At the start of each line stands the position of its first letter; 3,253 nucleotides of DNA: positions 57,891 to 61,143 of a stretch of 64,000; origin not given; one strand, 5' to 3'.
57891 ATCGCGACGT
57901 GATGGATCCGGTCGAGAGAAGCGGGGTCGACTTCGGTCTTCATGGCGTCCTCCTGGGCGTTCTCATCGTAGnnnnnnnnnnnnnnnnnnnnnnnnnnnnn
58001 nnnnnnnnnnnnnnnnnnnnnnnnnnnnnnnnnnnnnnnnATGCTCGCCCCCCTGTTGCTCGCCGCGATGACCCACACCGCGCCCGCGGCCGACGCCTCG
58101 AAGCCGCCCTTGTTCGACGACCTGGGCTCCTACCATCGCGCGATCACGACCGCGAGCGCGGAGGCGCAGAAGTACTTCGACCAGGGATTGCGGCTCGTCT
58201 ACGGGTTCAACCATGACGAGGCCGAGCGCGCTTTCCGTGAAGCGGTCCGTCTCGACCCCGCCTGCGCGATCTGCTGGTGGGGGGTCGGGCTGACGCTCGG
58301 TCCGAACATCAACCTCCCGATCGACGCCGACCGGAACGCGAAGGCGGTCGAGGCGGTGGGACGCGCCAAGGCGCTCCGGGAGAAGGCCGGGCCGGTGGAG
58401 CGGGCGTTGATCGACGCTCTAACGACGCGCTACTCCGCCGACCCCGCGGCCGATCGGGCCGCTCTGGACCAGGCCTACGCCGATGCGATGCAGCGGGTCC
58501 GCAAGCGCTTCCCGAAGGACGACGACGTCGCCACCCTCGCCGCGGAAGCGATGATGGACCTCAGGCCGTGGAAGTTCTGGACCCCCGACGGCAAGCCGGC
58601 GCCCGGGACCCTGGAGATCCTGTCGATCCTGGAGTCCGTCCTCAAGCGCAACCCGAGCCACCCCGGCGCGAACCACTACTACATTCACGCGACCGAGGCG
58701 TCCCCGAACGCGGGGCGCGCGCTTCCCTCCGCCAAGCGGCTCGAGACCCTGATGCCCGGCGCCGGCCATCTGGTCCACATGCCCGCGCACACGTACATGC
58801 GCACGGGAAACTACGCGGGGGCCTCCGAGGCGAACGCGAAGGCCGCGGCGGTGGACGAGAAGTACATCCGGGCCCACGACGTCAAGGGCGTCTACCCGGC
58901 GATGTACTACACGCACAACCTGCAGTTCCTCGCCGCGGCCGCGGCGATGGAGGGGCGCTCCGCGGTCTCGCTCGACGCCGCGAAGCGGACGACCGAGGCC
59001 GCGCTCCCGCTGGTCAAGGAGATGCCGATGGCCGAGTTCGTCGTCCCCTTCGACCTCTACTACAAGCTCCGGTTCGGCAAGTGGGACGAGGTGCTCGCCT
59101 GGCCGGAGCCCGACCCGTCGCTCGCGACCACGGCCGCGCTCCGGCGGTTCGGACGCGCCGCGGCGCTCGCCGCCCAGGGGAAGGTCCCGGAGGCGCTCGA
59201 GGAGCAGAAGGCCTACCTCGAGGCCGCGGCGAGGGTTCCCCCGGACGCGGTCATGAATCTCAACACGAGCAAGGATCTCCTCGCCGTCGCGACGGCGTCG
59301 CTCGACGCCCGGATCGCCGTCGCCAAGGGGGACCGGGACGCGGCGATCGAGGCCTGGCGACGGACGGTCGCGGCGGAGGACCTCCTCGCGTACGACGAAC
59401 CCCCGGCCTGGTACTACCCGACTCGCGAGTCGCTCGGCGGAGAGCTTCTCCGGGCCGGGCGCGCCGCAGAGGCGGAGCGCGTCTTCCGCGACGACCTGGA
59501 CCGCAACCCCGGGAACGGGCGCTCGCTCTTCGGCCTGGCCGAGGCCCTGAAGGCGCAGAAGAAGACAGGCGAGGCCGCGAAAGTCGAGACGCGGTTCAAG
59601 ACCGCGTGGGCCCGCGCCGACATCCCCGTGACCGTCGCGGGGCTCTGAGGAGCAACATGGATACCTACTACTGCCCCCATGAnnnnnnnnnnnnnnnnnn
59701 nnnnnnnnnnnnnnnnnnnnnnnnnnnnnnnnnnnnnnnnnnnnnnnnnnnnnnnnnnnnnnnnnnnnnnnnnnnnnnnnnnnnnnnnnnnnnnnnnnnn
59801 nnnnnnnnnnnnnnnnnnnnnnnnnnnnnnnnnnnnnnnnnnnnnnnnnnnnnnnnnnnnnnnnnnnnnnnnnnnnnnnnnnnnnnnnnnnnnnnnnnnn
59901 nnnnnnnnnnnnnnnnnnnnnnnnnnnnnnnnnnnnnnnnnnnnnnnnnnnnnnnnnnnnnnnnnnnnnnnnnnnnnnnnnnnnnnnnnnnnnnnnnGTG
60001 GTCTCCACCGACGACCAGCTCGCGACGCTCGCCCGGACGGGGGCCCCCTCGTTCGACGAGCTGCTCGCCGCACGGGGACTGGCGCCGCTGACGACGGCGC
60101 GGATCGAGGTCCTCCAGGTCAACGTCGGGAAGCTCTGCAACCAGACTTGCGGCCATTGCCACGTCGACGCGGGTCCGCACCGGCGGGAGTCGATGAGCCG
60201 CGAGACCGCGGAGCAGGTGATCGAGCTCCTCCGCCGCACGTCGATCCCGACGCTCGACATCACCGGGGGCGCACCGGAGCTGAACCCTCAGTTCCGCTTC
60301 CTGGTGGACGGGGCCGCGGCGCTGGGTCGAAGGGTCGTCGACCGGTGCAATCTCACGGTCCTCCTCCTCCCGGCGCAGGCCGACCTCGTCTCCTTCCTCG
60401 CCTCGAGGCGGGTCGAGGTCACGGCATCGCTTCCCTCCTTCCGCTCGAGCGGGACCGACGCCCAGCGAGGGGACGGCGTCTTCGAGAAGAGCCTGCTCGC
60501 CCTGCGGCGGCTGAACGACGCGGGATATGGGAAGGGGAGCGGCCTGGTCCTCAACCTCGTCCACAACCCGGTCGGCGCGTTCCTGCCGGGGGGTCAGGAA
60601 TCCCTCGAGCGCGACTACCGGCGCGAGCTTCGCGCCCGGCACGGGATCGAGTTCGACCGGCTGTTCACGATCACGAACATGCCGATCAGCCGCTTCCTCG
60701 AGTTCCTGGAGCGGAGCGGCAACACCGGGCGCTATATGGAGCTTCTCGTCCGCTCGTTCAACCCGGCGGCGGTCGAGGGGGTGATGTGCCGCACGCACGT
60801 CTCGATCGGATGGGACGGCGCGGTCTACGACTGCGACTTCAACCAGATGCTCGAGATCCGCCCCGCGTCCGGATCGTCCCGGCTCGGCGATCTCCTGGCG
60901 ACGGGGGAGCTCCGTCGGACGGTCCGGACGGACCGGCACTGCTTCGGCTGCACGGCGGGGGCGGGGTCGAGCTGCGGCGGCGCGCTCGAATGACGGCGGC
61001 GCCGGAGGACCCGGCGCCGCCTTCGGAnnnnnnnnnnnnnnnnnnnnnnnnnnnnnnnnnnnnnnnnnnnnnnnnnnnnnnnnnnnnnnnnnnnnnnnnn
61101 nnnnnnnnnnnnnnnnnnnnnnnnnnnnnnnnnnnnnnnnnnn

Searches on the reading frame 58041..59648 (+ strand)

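Call 51: search_protein_families(library=pfam, proteins=[window:58041-59648:+], max_evalue=0.000001)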
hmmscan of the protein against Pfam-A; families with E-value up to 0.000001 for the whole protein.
window:58041-59648:+ (535 aa): 2 families
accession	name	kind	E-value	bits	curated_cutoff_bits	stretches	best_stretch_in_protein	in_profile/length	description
PF14559.12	TPR_19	-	6e-08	33.3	25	0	469-514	1-46/68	Tetratricopeptide repeat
PF13432.12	TPR_16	-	2e-07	31.7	32.7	0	468-522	6-60/65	Tetratricopeptide repeat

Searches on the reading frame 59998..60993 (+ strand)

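Call 50: search_protein_families(library=pfam, proteins=[window:59998-60993:+], max_evalue=0.000001)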
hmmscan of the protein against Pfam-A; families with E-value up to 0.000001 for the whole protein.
window:59998-60993:+ (331 aa): 2 families
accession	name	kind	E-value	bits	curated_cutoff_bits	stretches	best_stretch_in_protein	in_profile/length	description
PF12345.13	DUF3641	-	1.5e-53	180.9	24.9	1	196-329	1-134/134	Protein of unknown function (DUF3641)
PF04055.27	Radical_SAM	-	1.1e-10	42.4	29.5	1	41-179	1-143/166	Radical SAM superfamily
